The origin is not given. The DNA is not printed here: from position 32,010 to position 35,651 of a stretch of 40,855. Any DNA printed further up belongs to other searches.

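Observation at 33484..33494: Eleven-nucleotide G:C homopolymer inside the coding sequence of the CheB-CheR-kinase fusion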

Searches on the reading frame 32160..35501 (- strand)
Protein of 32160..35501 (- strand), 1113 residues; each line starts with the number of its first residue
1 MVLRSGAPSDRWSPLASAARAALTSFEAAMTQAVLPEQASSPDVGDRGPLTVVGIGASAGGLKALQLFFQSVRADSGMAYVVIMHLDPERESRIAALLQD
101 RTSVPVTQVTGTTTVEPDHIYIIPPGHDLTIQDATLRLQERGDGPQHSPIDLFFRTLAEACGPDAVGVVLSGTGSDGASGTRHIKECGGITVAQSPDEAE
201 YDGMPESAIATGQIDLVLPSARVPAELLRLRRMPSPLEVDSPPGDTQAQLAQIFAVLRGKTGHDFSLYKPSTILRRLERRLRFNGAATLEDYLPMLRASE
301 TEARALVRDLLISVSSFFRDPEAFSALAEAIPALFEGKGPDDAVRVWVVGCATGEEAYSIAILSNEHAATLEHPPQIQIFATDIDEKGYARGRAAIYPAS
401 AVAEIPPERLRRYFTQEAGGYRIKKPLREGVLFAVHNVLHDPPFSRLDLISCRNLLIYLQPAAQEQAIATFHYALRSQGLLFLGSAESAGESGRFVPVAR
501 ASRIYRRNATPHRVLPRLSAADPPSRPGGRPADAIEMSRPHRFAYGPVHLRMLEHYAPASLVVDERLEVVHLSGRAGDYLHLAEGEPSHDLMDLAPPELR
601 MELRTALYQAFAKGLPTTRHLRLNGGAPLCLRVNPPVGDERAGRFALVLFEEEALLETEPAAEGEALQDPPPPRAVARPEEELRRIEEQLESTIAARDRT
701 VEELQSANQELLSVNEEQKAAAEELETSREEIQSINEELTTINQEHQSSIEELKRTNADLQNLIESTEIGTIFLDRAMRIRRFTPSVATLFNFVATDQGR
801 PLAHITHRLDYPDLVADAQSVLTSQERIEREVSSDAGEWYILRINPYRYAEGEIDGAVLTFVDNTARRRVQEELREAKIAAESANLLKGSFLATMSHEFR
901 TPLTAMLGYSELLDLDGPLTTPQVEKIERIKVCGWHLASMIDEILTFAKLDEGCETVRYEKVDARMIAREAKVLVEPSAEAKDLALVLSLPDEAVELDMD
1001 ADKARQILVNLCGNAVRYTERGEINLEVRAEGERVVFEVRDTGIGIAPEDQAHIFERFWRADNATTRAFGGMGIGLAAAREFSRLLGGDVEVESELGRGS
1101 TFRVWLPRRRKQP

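Call 6: search_protein_families(library=pfam, proteins=[window:32160-35501:-], max_evalue=0.01)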
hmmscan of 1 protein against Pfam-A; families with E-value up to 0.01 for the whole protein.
window:32160-35501:- (1113 aa): 10 families
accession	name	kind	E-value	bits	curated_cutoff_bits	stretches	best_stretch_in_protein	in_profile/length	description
PF01339.22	CheB_methylest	-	1.4e-52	178.4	24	1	53-227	1-174/174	CheB methylesterase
PF01739.24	CheR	-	5.8e-48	163.4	27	1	314-490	2-180/195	CheR methyltransferase, SAM binding domain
PF02518.31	HATPase_c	-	7.5e-30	104.1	26.4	1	1000-1109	2-110/111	Histidine kinase-, DNA gyrase B-, and HSP90-like ATPase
PF13596.12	PAS_10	-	2.5e-28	99.2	22.1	1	760-863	1-104/106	PAS domain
PF00512.31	HisKA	-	1.2e-17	64.2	26.9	1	888-953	2-66/66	His Kinase A (phospho-acceptor) domain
PF03705.20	CheR_N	-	6.1e-14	51.9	27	1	249-299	2-52/53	CheR methyltransferase, all-alpha domain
PF08448.16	PAS_4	-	2.4e-06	28.2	23.1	1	765-869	2-110/110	PAS fold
PF13581.12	HATPase_c_2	-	0.00019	21.9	27.4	1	1002-1077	30-105/127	Histidine kinase-like ATPase domain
PF10473.14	CENP-F_leu_zip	-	0.00069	20.1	34.5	1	680-769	30-115/140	Leucine-rich repeats of kinetochore protein Cenp-F/LEK1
PF00989.32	PAS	-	0.0086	16.5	22.6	0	551-606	5-65/113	PAS fold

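Call 7: find_homologous_proteins(query=window:32160-35501:-, max_evalue=1e-30)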
Query window:32160-35501:- (1113 aa): 8000 proteins with E <= 1e-30 among 8000 candidates; the best 120 are listed.
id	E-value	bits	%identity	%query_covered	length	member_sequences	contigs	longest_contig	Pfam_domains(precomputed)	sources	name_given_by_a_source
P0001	0.0e+0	2407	100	97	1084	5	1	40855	PF13596.13,PF03705.21,PF01339.23,PF08448.17,PF02518.32,PF00512.32,PF01739.25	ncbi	ncbi:MAG: chemotaxis protein CheB [Longimicrobiaceae bacterium]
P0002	0.0e+0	1951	82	97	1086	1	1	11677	PF13596.13,PF03705.21,PF01339.23,PF02518.32,PF00512.32,PF01739.25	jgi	jgi:two-component system, chemotaxis family, CheB/CheR fusion protein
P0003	0.0e+0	1893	81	96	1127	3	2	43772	PF13596.13,PF03705.21,PF01339.23,PF02518.32,PF00512.32,PF01739.25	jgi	jgi:two-component system, chemotaxis family, CheB/CheR fusion protein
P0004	0.0e+0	1876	80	97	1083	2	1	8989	PF13596.13,PF03705.21,PF01339.23,PF02518.32,PF00512.32,PF01739.25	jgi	jgi:two-component system, chemotaxis family, CheB/CheR fusion protein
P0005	0.0e+0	1757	73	98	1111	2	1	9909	PF13596.13,PF03705.21,PF01339.23,PF08448.17,PF02518.32,PF00512.32,PF01739.25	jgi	jgi:two-component system, chemotaxis family, CheB/CheR fusion protein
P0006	0.0e+0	1753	75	97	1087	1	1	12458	PF13596.13,PF03705.21,PF01339.23,PF13581.13,PF08448.17,PF02518.32,PF00512.32,PF01739.25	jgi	jgi:two-component system, chemotaxis family, CheB/CheR fusion protein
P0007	0.0e+0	1715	73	97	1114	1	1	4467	PF13596.13,PF03705.21,PF01339.23,PF08448.17,PF02518.32,PF00512.32,PF01739.25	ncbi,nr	ncbi:MAG TPA: chemotaxis protein CheB [Longimicrobiaceae bacterium]|nr:chemotaxis protein CheB [Long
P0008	0.0e+0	1696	74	95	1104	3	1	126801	PF13596.13,PF03705.21,PF01339.23,PF13581.13,PF08448.17,PF02518.32,PF00512.32,PF01739.25,PF10473.15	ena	-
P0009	0.0e+0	1686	73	95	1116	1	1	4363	PF13596.13,PF03705.21,PF01339.23,PF08448.17,PF02518.32,PF00512.32,PF00989.32,PF01739.25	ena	-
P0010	0.0e+0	1681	72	96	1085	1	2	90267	PF13596.13,PF03705.21,PF01339.23,PF02518.32,PF00512.32,PF01739.25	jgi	jgi:two-component system, chemotaxis family, CheB/CheR fusion protein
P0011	0.0e+0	1681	72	95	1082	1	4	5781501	PF13596.13,PF03705.21,PF01339.23,PF08448.17,PF02518.32,PF00512.32,PF01739.25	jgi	jgi:two-component system, chemotaxis family, CheB/CheR fusion protein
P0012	0.0e+0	1677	70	97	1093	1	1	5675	PF13596.13,PF03705.21,PF01339.23,PF08448.17,PF02518.32,PF00512.32,PF01739.25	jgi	jgi:two-component system CheB/CheR fusion protein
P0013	0.0e+0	1671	73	95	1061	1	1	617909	PF13596.13,PF03705.21,PF01339.23,PF13581.13,PF08448.17,PF02518.32,PF00512.32,PF00989.32,PF01739.25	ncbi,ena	-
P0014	0.0e+0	1668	73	96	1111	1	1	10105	PF13596.13,PF03705.21,PF01339.23,PF08448.17,PF02518.32,PF00512.32,PF01739.25,PF10473.15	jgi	jgi:two-component system CheB/CheR fusion protein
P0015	0.0e+0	1668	72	95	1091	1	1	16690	PF13596.13,PF03705.21,PF01339.23,PF08448.17,PF02518.32,PF00512.32,PF01739.25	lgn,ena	-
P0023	0.0e+0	1649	71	95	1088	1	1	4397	PF13596.13,PF03705.21,PF01339.23,PF08448.17,PF02518.32,PF00512.32,PF01739.25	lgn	-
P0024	0.0e+0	1642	71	97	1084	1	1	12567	PF13596.13,PF03705.21,PF01339.23,PF08448.17,PF02518.32,PF00512.32,PF01739.25,PF10473.15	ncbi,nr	ncbi:MAG TPA: chemotaxis protein CheB [Longimicrobiaceae bacterium]|nr:chemotaxis protein CheB [Long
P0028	0.0e+0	1636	72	95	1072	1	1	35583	PF13596.13,PF03705.21,PF01339.23,PF08448.17,PF02518.32,PF00512.32,PF00989.32,PF01739.25,PF10473.15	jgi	jgi:two-component system CheB/CheR fusion protein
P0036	0.0e+0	1614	71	96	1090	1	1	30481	PF13596.13,PF03705.21,PF01339.23,PF08448.17,PF02518.32,PF00512.32,PF01739.25,PF10473.15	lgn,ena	-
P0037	0.0e+0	1612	70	95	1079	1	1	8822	PF13596.13,PF03705.21,PF01339.23,PF08448.17,PF02518.32,PF00512.32,PF01739.25,PF10473.15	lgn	-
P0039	0.0e+0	1609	70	96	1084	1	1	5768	PF13596.13,PF03705.21,PF01339.23,PF08448.17,PF02518.32,PF00512.32,PF01739.25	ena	-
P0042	0.0e+0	1607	71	95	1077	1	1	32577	PF13596.13,PF03705.21,PF01339.23,PF08448.17,PF02518.32,PF00512.32,PF01739.25,PF10473.15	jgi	jgi:two-component system CheB/CheR fusion protein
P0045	0.0e+0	1599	70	96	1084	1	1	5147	PF13596.13,PF03705.21,PF01339.23,PF08448.17,PF02518.32,PF00512.32,PF01739.25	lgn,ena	-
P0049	0.0e+0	1593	68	97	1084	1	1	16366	PF13596.13,PF03705.21,PF01339.23,PF02518.32,PF00512.32,PF01739.25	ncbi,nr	ncbi:MAG: chemotaxis protein [Gemmatimonas sp.]|nr:chemotaxis protein [Gemmatimonas sp.]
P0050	0.0e+0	1592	69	95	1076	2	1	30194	PF13596.13,PF03705.21,PF01339.23,PF08448.17,PF02518.32,PF00512.32,PF00989.32,PF01739.25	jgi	-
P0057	0.0e+0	1579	68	95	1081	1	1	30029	PF13596.13,PF03705.21,PF01339.23,PF08448.17,PF02518.32,PF00512.32,PF00989.32,PF01739.25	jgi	jgi:two-component system CheB/CheR fusion protein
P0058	0.0e+0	1578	69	95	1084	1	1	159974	PF13596.13,PF03705.21,PF01339.23,PF08448.17,PF02518.32,PF00512.32,PF01739.25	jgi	jgi:two-component system CheB/CheR fusion protein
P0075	0.0e+0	1543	69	96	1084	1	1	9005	PF13596.13,PF03705.21,PF01339.23,PF08448.17,PF02518.32,PF00512.32,PF01739.25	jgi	jgi:two-component system CheB/CheR fusion protein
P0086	0.0e+0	1500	65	95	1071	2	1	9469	PF13596.13,PF03705.21,PF01339.23,PF08448.17,PF02518.32,PF00512.32,PF00989.32,PF01739.25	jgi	jgi:two-component system CheB/CheR fusion protein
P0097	0.0e+0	1458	64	97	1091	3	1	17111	PF13596.13,PF03705.21,PF01339.23,PF08448.17,PF02518.32,PF00512.32,PF00989.32,PF01739.25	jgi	jgi:two-component system, chemotaxis family, CheB/CheR fusion protein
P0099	0.0e+0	1457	63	95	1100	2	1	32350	PF13596.13,PF03705.21,PF01339.23,PF08448.17,PF02518.32,PF00512.32,PF00989.32,PF01739.25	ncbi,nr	ncbi:MAG TPA: chemotaxis protein CheB [Longimicrobiales bacterium]|nr:chemotaxis protein CheB [Longi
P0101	0.0e+0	1456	64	95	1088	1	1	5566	PF13596.13,PF03705.21,PF01339.23,PF08448.17,PF02518.32,PF00512.32,PF00989.32,PF01739.25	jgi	-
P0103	0.0e+0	1451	64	95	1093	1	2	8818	PF13596.13,PF03705.21,PF01339.23,PF08448.17,PF02518.32,PF00512.32,PF00989.32,PF01739.25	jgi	jgi:two-component system, chemotaxis family, CheB/CheR fusion protein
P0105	0.0e+0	1447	63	95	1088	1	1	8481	PF13596.13,PF03705.21,PF01339.23,PF13581.13,PF02518.32,PF00512.32,PF00989.32,PF01739.25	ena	-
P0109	0.0e+0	1444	64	95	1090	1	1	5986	PF13596.13,PF03705.21,PF01339.23,PF08448.17,PF02518.32,PF00512.32,PF00989.32,PF01739.25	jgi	jgi:two-component system, chemotaxis family, CheB/CheR fusion protein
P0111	0.0e+0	1441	64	95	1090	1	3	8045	PF13596.13,PF03705.21,PF01339.23,PF08448.17,PF02518.32,PF00512.32,PF00989.32,PF01739.25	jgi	jgi:two-component system, chemotaxis family, CheB/CheR fusion protein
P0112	0.0e+0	1441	63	95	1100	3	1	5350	PF13596.13,PF03705.21,PF01339.23,PF08448.17,PF02518.32,PF00512.32,PF00989.32,PF01739.25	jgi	jgi:two-component system, chemotaxis family, CheB/CheR fusion protein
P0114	0.0e+0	1438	63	97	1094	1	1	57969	PF13596.13,PF03705.21,PF01339.23,PF08448.17,PF02518.32,PF00512.32,PF00989.32,PF01739.25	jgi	jgi:two-component system, chemotaxis family, CheB/CheR fusion protein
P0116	0.0e+0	1437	63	96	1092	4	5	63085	PF13596.13,PF03705.21,PF01339.23,PF08448.17,PF02518.32,PF00512.32,PF00989.32,PF01739.25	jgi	jgi:two-component system, chemotaxis family, CheB/CheR fusion protein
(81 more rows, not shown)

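Call 10: list_cluster_members(proteins=[P0001])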
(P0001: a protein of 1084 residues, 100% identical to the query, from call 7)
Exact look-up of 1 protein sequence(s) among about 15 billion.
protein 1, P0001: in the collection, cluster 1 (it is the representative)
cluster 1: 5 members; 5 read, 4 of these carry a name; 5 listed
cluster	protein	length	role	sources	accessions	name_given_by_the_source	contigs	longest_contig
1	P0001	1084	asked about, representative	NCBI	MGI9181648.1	MAG: chemotaxis protein CheB [Longimicrobiaceae bacterium]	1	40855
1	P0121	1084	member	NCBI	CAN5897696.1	hypothetical protein BH23GEM7_BH23GEM7_29280 [soil metagenome]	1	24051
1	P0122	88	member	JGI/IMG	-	signal transduction histidine kinase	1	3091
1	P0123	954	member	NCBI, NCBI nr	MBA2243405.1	MAG: PAS domain-containing protein, partial [Gemmatimonadetes bacterium] | PAS domain-containing protein [Gemmatimonadota bacterium]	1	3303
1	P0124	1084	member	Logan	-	-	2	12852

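Call 11: find_encoding_contigs(protein=P0001, flank=3000, max_places=10)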
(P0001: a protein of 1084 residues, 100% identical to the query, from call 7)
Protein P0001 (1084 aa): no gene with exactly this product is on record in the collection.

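Call 13: find_encoding_contigs(protein=P0121, flank=3000, max_places=10)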
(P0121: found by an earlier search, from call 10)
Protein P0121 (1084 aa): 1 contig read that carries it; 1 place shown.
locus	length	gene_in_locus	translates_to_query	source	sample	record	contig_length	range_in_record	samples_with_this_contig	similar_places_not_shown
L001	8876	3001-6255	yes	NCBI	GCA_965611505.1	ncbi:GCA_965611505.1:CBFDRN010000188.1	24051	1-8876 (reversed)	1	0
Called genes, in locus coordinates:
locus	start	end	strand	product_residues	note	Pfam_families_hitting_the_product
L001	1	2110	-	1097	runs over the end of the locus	PF12773:DZR, PF13240:Zn_Ribbon_1 (weak), PF24463:DUF7577 (faint), PF00211:Guanylate_cyc, PF13191:AAA_16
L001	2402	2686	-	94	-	-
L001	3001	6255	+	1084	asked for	PF01339:CheB_methylest, PF03705:CheR_N, PF01739:CheR, PF08448:PAS_4 (faint), PF10473:CENP-F_leu_zip (faint), PF13596:PAS_10, PF00512:HisKA, PF02518:HATPase_c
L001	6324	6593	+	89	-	-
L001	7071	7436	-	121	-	-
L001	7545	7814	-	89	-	-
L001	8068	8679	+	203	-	PF00440:TetR_N, PF13977:TetR_C_6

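Call 14: find_encoding_contigs(protein=P0124, flank=3000, max_places=10)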
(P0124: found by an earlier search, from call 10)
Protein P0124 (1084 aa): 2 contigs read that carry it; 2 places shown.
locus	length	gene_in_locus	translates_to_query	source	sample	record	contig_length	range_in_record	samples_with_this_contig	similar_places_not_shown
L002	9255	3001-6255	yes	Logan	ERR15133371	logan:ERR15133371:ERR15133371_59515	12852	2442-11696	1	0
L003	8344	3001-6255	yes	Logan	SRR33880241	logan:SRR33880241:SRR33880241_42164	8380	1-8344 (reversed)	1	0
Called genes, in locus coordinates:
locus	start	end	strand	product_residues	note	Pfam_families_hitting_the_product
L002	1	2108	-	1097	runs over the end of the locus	PF12773:DZR, PF13240:Zn_Ribbon_1 (weak), PF24463:DUF7577 (faint), PF00211:Guanylate_cyc, PF13191:AAA_16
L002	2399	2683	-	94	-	-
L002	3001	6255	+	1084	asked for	PF01339:CheB_methylest, PF03705:CheR_N, PF01739:CheR, PF08448:PAS_4 (weak), PF13596:PAS_10, PF00512:HisKA, PF02518:HATPase_c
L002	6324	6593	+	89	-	-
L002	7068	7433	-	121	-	-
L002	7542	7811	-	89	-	-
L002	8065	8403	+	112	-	PF00440:TetR_N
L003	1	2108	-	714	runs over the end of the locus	?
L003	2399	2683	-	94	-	-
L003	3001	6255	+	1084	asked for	PF01339:CheB_methylest, PF03705:CheR_N, PF01739:CheR, PF08448:PAS_4 (weak), PF13596:PAS_10, PF00512:HisKA, PF02518:HATPase_c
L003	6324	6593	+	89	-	-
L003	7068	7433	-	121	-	-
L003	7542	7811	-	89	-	-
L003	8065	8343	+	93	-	?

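Call 15: find_encoding_contigs(protein=P0123, flank=3000, max_places=10)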
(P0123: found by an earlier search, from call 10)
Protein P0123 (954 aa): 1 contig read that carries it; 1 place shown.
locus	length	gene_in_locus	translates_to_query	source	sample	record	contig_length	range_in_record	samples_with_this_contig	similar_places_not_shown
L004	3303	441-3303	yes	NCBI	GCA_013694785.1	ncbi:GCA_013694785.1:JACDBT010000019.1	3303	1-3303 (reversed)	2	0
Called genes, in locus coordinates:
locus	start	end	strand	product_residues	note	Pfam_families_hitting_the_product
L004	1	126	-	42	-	?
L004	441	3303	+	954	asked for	PF01339:CheB_methylest, PF03705:CheR_N, PF01739:CheR, PF08448:PAS_4 (faint), PF13596:PAS_10, PF00512:HisKA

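Call 22: find_encoding_contigs(protein=P0002, flank=1000, max_places=3)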
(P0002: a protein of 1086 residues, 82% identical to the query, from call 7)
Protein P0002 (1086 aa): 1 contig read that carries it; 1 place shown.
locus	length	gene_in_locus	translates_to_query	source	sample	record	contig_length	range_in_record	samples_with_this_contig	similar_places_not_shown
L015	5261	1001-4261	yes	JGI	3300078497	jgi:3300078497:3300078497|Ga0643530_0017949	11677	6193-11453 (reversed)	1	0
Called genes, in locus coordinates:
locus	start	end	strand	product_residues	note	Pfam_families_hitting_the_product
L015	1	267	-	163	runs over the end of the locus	?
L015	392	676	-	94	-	-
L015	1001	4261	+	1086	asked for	PF01339:CheB_methylest, PF03705:CheR_N, PF01739:CheR, PF13596:PAS_10, PF00512:HisKA, PF02518:HATPase_c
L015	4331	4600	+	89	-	-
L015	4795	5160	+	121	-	-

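Call 23: find_encoding_contigs(protein=P0003, flank=1000, max_places=3)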
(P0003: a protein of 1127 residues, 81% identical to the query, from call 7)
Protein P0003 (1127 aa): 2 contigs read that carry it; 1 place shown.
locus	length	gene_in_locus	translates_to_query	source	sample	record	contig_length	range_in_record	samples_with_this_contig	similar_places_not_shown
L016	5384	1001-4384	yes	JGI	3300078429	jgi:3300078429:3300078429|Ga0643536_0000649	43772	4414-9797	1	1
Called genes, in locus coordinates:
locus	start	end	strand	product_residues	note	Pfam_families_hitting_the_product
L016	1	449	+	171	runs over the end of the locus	PF02325:CCB3_YggT (weak)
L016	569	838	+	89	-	-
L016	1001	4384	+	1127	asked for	PF01339:CheB_methylest, PF03705:CheR_N, PF01739:CheR, PF13596:PAS_10, PF00512:HisKA, PF02518:HATPase_c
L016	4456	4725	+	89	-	-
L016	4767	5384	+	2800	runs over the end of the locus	PF10091:Glycoamylase, PF06165:GH94_b-supersand, PF17167:Glyco_hydro_94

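Call 24: find_encoding_contigs(protein=P0004, flank=1000, max_places=3)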
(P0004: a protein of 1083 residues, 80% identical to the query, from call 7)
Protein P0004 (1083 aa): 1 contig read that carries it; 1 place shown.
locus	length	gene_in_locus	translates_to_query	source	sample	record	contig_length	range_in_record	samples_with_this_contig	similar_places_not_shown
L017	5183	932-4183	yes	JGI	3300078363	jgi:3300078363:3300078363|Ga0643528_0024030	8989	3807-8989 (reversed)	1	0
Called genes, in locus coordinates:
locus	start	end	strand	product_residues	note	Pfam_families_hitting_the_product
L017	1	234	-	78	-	?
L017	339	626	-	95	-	-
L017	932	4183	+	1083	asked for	PF01339:CheB_methylest, PF03705:CheR_N, PF01739:CheR, PF13596:PAS_10, PF00512:HisKA, PF02518:HATPase_c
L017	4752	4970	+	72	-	PF14026:SCO4226-like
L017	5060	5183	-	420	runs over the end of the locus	-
